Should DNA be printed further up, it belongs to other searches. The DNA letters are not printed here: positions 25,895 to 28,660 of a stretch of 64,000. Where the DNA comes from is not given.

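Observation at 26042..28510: Single 822-aa endolysin fusing LysA-type domains (GH19 plus C39-like peptidase) with a LysB-type cutinase/esterase domain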

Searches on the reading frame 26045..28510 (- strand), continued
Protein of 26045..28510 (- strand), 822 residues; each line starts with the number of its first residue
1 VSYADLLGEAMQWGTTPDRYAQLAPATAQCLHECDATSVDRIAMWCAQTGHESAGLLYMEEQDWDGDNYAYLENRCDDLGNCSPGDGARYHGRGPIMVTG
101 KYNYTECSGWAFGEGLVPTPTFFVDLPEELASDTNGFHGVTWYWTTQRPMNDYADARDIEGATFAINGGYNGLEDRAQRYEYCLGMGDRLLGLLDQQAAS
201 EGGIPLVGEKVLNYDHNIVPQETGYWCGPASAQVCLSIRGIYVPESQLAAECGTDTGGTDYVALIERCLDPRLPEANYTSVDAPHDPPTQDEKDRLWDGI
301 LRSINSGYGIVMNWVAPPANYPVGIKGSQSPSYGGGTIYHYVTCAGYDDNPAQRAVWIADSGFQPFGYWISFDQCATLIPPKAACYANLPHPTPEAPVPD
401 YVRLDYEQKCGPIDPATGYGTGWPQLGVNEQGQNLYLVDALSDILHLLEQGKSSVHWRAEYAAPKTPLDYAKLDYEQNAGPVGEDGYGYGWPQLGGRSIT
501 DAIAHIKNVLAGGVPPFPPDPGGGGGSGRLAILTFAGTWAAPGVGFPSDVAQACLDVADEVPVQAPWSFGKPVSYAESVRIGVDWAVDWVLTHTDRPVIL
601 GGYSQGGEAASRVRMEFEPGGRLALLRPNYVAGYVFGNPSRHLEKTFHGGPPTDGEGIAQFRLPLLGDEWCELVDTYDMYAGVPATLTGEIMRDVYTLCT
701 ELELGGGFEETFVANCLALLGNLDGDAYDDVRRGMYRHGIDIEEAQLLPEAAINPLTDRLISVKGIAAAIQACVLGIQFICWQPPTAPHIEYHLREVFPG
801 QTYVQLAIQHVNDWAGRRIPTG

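Call 15: find_homologous_proteins(query=window:26045-28510:-, max_evalue=1e-10)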
Query window:26045-28510:- (822 aa): 557 proteins with E <= 1e-10 among 8000 candidates; the best 120 are listed.
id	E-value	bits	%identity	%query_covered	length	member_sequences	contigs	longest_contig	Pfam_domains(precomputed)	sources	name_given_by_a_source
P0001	0.0e+0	1480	76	99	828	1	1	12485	PF13529.14,PF27131.1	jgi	jgi:predicted chitinase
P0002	0.0e+0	1401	92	78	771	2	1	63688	PF13529.14,PF27131.1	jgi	jgi:hypothetical protein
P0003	8.2e-284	962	79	64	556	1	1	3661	PF00182.25,PF13529.14,PF27131.1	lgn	-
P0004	8.5e-276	936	78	63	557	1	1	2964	PF00182.25,PF13529.14,PF27131.1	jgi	jgi:predicted chitinase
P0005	4.6e-258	877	73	64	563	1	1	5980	PF00182.25,PF13529.14,PF27131.1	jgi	jgi:predicted chitinase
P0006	8.9e-258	876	75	62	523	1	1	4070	PF13529.14,PF27131.1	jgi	jgi:predicted chitinase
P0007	2.3e-257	875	72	64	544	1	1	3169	PF13529.14,PF27131.1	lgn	-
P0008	9.5e-254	863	71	64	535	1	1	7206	PF13529.14,PF27131.1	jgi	jgi:predicted chitinase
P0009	6.6e-242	824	69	62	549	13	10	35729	PF00182.25,PF13529.14,PF27131.1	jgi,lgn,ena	jgi:putative chitinase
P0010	9.9e-239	813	78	54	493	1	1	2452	PF13529.14,PF27131.1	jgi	jgi:hypothetical protein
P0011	4.9e-233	794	72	58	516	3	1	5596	PF00182.25,PF13529.14,PF27131.1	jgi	jgi:putative chitinase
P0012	7.9e-229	781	67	62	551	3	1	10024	PF00182.25,PF13529.14,PF27131.1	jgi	jgi:predicted chitinase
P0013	9.5e-229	780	58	75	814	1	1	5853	PF13529.14,PF27131.1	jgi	jgi:hypothetical protein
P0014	8.2e-228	777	71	58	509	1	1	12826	PF00182.25,PF13529.14,PF27131.1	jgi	jgi:hypothetical protein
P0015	7.4e-223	761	56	75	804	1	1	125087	PF13529.14,PF27131.1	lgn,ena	-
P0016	1.0e-221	757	56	77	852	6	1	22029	PF13529.14,PF27131.1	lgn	-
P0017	4.2e-220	752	56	75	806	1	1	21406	PF13529.14,PF27131.1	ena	-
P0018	2.2e-217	743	55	75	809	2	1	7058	PF13529.14,PF27131.1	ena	-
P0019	1.2e-216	740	56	75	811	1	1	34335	PF13529.14,PF27131.1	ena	-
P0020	1.2e-210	720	71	54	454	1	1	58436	PF00182.25,PF13529.14,PF27131.1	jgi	jgi:predicted chitinase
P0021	1.7e-209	717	53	75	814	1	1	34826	PF13529.14,PF27131.1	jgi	jgi:hypothetical protein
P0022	9.0e-197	674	56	43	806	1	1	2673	PF13529.14,PF27131.1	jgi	jgi:hypothetical protein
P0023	6.6e-185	635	41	75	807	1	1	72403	PF13529.14,PF27131.1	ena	-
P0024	5.0e-181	622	64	55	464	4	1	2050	PF27131.1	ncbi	ncbi:MAG TPA: hypothetical protein VGF36_08580, partial [Rhodopila sp.]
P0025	1.2e-178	614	82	38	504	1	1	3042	PF13529.14,PF27131.1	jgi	jgi:hypothetical protein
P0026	7.5e-172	592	81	39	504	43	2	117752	PF13529.14,PF27131.1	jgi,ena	-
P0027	3.0e-168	580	66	47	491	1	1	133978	PF13529.14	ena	-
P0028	7.6e-167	575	74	42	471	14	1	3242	PF13529.14,PF27131.1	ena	-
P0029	6.2e-166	572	74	42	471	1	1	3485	PF13529.14,PF27131.1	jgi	-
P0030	6.9e-166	572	74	42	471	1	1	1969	PF13529.14,PF27131.1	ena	-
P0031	9.0e-166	572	74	42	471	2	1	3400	PF13529.14,PF27131.1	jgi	-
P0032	9.4e-166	572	74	42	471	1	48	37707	PF13529.14,PF27131.1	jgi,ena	-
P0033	1.1e-165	572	74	42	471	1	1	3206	PF13529.14,PF27131.1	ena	-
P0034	2.4e-164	567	73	41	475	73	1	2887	PF13529.14,PF27131.1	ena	-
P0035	1.5e-161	558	72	41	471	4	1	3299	PF13529.14,PF27131.1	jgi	-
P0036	2.1e-161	557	73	41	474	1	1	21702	PF13529.14,PF27131.1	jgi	jgi:hypothetical protein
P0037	4.2e-160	553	67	21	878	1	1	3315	PF13529.14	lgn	-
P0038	7.4e-158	546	62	48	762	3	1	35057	PF13529.14,PF13810.13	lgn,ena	-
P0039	9.4e-158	545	63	47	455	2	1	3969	PF00182.25,PF13529.14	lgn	-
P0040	1.6e-155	538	62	48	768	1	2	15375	PF13529.14,PF13810.13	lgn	-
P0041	1.7e-154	535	61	47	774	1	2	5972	PF13529.14,PF13810.13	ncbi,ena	ncbi:MAG: DUF4185 domain-containing protein [Planctomycetota bacterium]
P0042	3.7e-152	527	60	48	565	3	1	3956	PF13529.14,PF13810.13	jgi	jgi:putative chitinase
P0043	2.6e-147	511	61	47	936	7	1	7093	PF13539.12,PF13529.14,PF13810.13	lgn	-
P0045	2.0e-146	508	59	47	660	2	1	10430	PF13529.14,PF13810.13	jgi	jgi:predicted chitinase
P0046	8.7e-145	502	61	25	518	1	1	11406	PF13529.14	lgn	-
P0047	9.2e-144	499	65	22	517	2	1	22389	PF13529.14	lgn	-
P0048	3.2e-142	494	67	22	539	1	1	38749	PF00182.25,PF13529.14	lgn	-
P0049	1.2e-141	492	59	26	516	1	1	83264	PF13529.14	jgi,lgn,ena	-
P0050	2.3e-141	491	68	23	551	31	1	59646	PF13529.14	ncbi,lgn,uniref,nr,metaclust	ncbi:lysin A [Mycobacterium phage Adephagia]|uniref:Lysin A n=1 Tax=Mycobacterium phage Adephagia Ta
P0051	3.2e-141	491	66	23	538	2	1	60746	PF13529.14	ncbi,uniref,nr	ncbi:endolysin [Mycobacterium phage Bella96]|uniref:Lysin A n=1 Tax=Mycobacterium phage Bella96 TaxI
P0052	5.5e-141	490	52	25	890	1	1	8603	PF00182.25,PF13529.14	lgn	-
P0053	1.1e-140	489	64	23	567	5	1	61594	PF13529.14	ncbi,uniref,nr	ncbi:endolysin [Mycobacterium phage DarthP]|uniref:Lysin A n=1 Tax=Mycobacterium phage DarthP TaxID=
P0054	1.3e-140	489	66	22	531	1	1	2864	PF13529.14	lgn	-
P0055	1.7e-140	488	64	23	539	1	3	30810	PF13529.14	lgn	-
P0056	2.6e-140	488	66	23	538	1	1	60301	PF13529.14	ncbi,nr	ncbi:lysin A [Mycobacterium Phage TiniBug]|nr:lysin A [Mycobacterium Phage TiniBug]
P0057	9.5e-140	486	63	23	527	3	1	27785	PF00182.25,PF13529.14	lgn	-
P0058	1.1e-139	485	64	41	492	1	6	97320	PF13529.14,PF27131.1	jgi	jgi:hypothetical protein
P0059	1.2e-139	485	68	23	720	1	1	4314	PF13539.12,PF13529.14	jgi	jgi:predicted chitinase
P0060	1.7e-139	485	64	23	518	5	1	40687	PF13529.14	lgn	-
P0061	7.1e-139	483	62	23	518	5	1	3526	PF13529.14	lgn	-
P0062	7.8e-139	483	64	22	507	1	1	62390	PF00182.25,PF13529.14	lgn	-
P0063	1.4e-138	482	64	24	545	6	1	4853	PF13529.14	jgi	jgi:predicted chitinase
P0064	2.6e-138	481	63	23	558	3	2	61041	PF13529.14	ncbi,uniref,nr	ncbi:lysin A [Mycobacterium Phage Niklas]|uniref:Lysin A n=1 Tax=Mycobacterium Phage Niklas TaxID=25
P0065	3.5e-138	481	65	23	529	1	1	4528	PF13529.14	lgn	-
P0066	3.8e-138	480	66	23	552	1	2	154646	PF13529.14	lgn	-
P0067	5.0e-138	480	66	23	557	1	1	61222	PF13529.14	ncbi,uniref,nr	ncbi:endolysin [Mycobacterium phage Curiosium]|uniref:Lysin A n=1 Tax=Mycobacterium phage Curiosium 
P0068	1.2e-137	479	65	22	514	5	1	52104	PF13529.14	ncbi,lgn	-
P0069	1.4e-137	479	63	23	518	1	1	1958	PF00182.25,PF13529.14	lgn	-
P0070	2.4e-137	478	63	23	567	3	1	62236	PF13529.14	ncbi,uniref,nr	ncbi:lysin A [Mycobacterium phage Amgine]|uniref:Lysin A n=1 Tax=Mycobacterium phage Amgine TaxID=20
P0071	3.1e-137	477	67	38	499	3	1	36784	PF13529.14,PF27131.1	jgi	jgi:hypothetical protein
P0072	3.4e-137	477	64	23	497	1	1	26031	PF13529.14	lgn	-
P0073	5.8e-137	477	66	41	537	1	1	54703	PF13529.14,PF27131.1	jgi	jgi:hypothetical protein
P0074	7.8e-137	476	66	23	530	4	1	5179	PF13529.14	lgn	-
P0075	8.7e-137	476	68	21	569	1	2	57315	PF13529.14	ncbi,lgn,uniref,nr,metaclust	ncbi:lysin A, protease C39 domain [Mycobacterium phage ZoeJ]|uniref:Lysin A, protease C39 domain n=1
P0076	9.7e-137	476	64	23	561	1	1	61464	PF13529.14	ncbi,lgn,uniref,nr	ncbi:lysin A [Mycobacterium phage Marshawn]|uniref:Lysin A n=1 Tax=Mycobacterium phage Marshawn TaxI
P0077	3.5e-136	474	61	23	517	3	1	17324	PF00182.25,PF13529.14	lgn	-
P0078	1.1e-135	472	62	24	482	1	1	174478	PF00182.25,PF13529.14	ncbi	ncbi:C39 family peptidase [Prescottella equi]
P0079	1.9e-135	472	63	23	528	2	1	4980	PF00182.25,PF13529.14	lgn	-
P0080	5.9e-134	467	62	23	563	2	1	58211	PF00182.25,PF13529.14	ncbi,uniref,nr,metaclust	ncbi:lysin A, protease C39 domain [Mycobacterium phage Milly]|uniref:endolysin n=1 Tax=Mycobacterium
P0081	1.4e-133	465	66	23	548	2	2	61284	PF13529.14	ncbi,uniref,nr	ncbi:lysin A [Mycobacterium phage Efra2]|uniref:Lysin A n=1 Tax=Mycobacterium phage Yunkel11 TaxID=2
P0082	2.7e-133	464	64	23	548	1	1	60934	PF13529.14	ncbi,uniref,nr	ncbi:lysin A [Mycobacterium phage LastHope]|uniref:Lysin A n=1 Tax=Mycobacterium phage LastHope TaxI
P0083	2.8e-133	464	58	24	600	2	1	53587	PF13529.14,PF01471.24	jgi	-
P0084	5.4e-133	463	62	23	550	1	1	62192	PF13529.14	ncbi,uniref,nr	ncbi:endolysin [Mycobacterium phage Yuna]|uniref:Lysin A n=1 Tax=Mycobacterium phage Yuna TaxID=2599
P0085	8.0e-133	463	63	22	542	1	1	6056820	PF00182.25,PF13529.14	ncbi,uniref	ncbi:C39 family peptidase [Mycobacterium sp. AMU20-3851]|uniref:C39 family peptidase n=1 Tax=Mycobac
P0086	8.8e-133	463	63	23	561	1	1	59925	PF13529.14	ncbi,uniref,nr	ncbi:lysin A [Mycobacterium phage Rando14]|uniref:Lysin A n=1 Tax=Mycobacterium phage Rando14 TaxID=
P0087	9.4e-132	459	61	23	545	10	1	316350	PF13529.14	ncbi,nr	ncbi:C39 family peptidase [Mycobacterium sp. DSM 3803]|nr:C39 family peptidase [Mycobacterium sp. DS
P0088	1.5e-131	459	57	23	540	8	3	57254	PF00182.25,PF13529.14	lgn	-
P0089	1.6e-131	459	61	22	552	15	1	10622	PF00182.25,PF13529.14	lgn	-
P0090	1.8e-131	458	60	22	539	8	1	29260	PF00182.25,PF13529.14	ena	-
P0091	2.4e-131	458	62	23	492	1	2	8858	PF13529.14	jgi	jgi:predicted chitinase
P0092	2.8e-131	458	62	22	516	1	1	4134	PF13529.14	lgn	-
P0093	3.3e-131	457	62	22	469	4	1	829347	PF00182.25,PF13529.14,PF27131.1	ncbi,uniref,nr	ncbi:C39 family peptidase [Prescottella equi]|uniref:C39 family peptidase n=1 Tax=Rhodococcus hoagii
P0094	3.8e-131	457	64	22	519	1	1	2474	PF13529.14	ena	-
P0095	6.9e-131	456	67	23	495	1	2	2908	PF13529.14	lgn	-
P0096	7.8e-131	456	61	22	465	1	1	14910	PF00182.25,PF13529.14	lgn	-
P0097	1.5e-130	455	63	23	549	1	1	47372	PF13529.14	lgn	-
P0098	2.0e-130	455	62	23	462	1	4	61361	PF13529.14,PF27131.1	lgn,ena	-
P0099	2.4e-130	455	63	24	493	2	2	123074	PF13529.14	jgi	jgi:predicted chitinase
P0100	2.6e-130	455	52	31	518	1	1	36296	PF00182.25,PF13529.14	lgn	-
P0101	2.8e-129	451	64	22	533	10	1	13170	PF00182.25,PF13529.14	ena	-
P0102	4.4e-129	450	51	25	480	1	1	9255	PF13529.14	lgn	-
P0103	9.0e-129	449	59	22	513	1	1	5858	PF13529.14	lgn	-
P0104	1.7e-128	449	59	22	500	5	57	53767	PF13529.14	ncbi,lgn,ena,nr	ncbi:MAG: C39 family peptidase [Mycobacterium sp.]|nr:C39 family peptidase [Mycobacterium sp.]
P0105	1.9e-128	448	61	22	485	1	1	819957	PF00182.25,PF13529.14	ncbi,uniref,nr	ncbi:C39 family peptidase [Prescottella equi]|uniref:C39 family peptidase n=1 Tax=Rhodococcus hoagii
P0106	2.2e-128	448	58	23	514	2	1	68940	PF13529.14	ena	-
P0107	5.8e-128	447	62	22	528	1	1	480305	PF00182.25,PF13529.14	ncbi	ncbi:C39 family peptidase [Mycobacterium sp. C31M]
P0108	9.3e-128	446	60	22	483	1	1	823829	PF00182.25,PF13529.14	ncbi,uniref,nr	ncbi:C39 family peptidase [Prescottella equi]|uniref:C39 family peptidase n=1 Tax=Rhodococcus hoagii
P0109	1.7e-127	445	59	23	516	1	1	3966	PF13529.14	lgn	-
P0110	2.6e-127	445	63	22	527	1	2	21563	PF13529.14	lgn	-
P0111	3.0e-127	444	64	23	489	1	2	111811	PF13529.14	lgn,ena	-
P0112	3.4e-127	444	58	23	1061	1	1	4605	PF01183.27,PF13529.14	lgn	-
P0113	4.0e-127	444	56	23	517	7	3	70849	PF13529.14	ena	-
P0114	6.6e-127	443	59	23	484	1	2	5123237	PF00182.25,PF13529.14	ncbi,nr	ncbi:peptidase C39 [Rhodococcus hoagii]|nr:peptidase C39 [Prescottella equi] NKT91744.1 peptidase C3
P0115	7.6e-127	443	63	23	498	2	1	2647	PF13529.14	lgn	-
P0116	3.3e-126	441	61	22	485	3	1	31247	PF00182.25,PF13529.14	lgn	-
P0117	4.0e-126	441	57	46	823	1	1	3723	PF00182.25,PF13529.14,PF13810.13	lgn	-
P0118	3.2e-125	438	68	22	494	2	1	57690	PF13529.14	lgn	-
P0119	4.6e-125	437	48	36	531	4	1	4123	PF00182.25,PF13529.14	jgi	jgi:predicted chitinase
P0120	4.0e-124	434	59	23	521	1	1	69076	PF13529.14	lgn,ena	-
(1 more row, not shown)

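Call 20: find_encoding_contigs(protein=P0003, flank=4000, max_places=3)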
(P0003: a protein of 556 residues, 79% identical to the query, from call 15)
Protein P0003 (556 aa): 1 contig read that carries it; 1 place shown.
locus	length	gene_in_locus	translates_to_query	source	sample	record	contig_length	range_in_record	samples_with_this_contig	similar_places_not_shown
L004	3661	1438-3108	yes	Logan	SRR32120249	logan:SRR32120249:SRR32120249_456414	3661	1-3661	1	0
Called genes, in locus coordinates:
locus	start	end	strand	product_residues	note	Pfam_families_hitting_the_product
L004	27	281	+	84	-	-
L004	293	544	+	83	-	-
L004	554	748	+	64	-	-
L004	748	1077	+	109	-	-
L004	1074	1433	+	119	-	-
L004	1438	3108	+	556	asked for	PF00182:Glyco_hydro_19 (weak), PF13529:Peptidase_C39_2, PF27131:Rv3766_C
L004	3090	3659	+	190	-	?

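Call 21: find_encoding_contigs(protein=P0009, flank=5000, max_places=3)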
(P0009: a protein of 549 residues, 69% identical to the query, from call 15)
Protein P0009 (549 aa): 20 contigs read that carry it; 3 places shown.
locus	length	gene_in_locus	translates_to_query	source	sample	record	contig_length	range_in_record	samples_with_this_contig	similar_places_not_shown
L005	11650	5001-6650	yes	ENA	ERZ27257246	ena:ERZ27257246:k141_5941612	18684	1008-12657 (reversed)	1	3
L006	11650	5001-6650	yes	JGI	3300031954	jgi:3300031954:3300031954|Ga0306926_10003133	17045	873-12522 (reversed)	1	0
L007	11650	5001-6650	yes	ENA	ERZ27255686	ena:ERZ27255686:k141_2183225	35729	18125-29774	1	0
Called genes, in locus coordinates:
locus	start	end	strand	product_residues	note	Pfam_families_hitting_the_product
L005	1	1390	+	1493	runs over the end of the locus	PF21722:Gly_rich_2 (weak)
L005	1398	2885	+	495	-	-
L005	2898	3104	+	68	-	-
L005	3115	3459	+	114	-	PF23140:Gp80 (weak)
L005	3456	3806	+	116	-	-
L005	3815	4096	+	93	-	-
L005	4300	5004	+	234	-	-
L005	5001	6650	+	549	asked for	PF00182:Glyco_hydro_19, PF13529:Peptidase_C39_2, PF27131:Rv3766_C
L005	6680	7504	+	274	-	-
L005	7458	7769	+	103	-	PF16945:Phage_r1t_holin (weak)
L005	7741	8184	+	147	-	-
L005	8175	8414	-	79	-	PF00462:Glutaredoxin (weak)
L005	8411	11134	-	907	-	PF08706:D5_N, PF19263:DUF5906 (weak)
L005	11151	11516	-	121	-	-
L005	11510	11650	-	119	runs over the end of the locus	-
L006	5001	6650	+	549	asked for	PF00182:Glyco_hydro_19, PF13529:Peptidase_C39_2, PF27131:Rv3766_C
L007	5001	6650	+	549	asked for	PF00182:Glyco_hydro_19, PF13529:Peptidase_C39_2, PF27131:Rv3766_C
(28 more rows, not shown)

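Call 22: find_encoding_contigs(protein=P0001, flank=5000, max_places=2)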
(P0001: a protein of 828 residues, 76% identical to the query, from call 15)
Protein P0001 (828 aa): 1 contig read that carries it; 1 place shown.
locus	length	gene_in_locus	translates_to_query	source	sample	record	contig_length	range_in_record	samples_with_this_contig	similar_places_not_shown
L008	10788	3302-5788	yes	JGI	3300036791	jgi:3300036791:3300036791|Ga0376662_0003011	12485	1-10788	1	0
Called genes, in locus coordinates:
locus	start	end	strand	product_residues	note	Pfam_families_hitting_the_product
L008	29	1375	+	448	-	PF13313:DUF4082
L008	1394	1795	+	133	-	-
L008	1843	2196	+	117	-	-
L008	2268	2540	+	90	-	-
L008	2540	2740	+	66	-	-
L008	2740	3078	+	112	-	-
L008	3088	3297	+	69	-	-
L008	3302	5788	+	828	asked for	PF13529:Peptidase_C39_2, PF27131:Rv3766_C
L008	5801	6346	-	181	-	-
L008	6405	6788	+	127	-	-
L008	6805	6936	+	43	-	-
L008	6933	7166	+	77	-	-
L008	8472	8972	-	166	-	-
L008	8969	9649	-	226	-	-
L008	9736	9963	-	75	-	-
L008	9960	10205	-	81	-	-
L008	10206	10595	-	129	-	PF24746:DUF7694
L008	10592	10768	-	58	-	-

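Call 76: search_protein_families(library=pfam, proteins=[P0002, P0016, P0013, P0023, P0037, P0001], max_evalue=0.01)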
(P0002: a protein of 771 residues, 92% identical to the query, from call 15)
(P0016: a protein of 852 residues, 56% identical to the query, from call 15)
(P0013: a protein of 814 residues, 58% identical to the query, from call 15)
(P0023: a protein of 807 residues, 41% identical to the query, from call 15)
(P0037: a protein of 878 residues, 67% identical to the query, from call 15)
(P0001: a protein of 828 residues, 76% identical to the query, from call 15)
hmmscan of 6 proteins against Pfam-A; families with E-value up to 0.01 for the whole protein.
P0002 (771 aa): 1 family
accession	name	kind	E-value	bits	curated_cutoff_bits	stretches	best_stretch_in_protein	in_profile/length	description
PF13529.12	Peptidase_C39_2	-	3.6e-14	54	24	1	171-314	5-142/143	Peptidase_C39 like family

P0016 (852 aa): 2 families
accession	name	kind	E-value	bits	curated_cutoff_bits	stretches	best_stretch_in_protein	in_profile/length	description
PF13529.12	Peptidase_C39_2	-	3.7e-11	44.2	24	1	235-377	6-142/143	Peptidase_C39 like family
PF01083.28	Cutinase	-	0.00027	21.3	25.9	1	618-706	76-145/173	Cutinase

P0013 (814 aa): 1 family
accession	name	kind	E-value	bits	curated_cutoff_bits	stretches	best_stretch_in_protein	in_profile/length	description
PF13529.12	Peptidase_C39_2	-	8.5e-10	39.8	24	1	189-334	5-142/143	Peptidase_C39 like family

P0023 (807 aa): 1 family
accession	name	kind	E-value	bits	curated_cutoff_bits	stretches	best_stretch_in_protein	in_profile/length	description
PF13529.12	Peptidase_C39_2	-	3e-10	41.2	24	1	214-356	6-142/143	Peptidase_C39 like family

P0037 (878 aa): 3 families
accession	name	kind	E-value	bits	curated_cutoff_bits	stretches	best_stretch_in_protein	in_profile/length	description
PF13529.12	Peptidase_C39_2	-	3.6e-14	54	24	1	13-155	6-142/143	Peptidase_C39 like family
PF01083.28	Cutinase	-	0.00063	20.2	25.9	1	610-676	74-125/173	Cutinase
PF00182.24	Glyco_hydro_19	-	0.0044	17.3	25.5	0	242-336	72-157/232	Chitinase class I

P0001 (828 aa): 2 families
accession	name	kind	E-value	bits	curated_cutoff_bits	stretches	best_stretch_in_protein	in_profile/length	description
PF13529.12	Peptidase_C39_2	-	5.7e-14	53.3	24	1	221-364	5-142/143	Peptidase_C39 like family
PF00182.24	Glyco_hydro_19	-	0.00015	22.1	25.5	1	54-151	70-158/232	Chitinase class I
